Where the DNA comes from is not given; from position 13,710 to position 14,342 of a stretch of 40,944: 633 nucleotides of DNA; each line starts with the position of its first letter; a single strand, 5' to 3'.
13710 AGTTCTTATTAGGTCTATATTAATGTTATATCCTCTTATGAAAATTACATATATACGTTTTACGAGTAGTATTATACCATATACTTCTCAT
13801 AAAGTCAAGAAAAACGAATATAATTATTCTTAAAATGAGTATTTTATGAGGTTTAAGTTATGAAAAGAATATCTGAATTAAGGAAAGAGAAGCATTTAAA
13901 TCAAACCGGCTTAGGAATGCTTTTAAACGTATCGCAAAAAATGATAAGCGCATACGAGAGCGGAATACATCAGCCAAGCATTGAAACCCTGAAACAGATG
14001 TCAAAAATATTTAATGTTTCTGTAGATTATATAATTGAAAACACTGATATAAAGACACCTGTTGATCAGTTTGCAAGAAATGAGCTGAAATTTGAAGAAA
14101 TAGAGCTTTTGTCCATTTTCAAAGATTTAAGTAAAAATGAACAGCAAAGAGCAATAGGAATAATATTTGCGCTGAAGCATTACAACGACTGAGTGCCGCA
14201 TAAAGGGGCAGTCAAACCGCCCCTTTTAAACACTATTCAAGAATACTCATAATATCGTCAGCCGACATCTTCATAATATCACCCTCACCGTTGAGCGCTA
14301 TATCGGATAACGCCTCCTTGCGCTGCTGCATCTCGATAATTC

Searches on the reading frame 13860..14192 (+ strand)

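Call 58: search_protein_families(library=pfam, proteins=[window:13860-14192:+], max_evalue=0.01)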
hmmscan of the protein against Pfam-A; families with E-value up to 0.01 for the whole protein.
window:13860-14192:+ (110 aa): 3 families
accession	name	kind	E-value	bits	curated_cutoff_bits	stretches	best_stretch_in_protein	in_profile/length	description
PF01381.28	HTH_3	-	1.8e-14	53.9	23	1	4-58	1-55/55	Helix-turn-helix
PF12844.13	HTH_19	-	3.3e-08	33.7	30.2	1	2-63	2-63/64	Helix-turn-helix domain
PF13560.12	HTH_31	-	6.2e-05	23.7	27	1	6-55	8-58/64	Helix-turn-helix domain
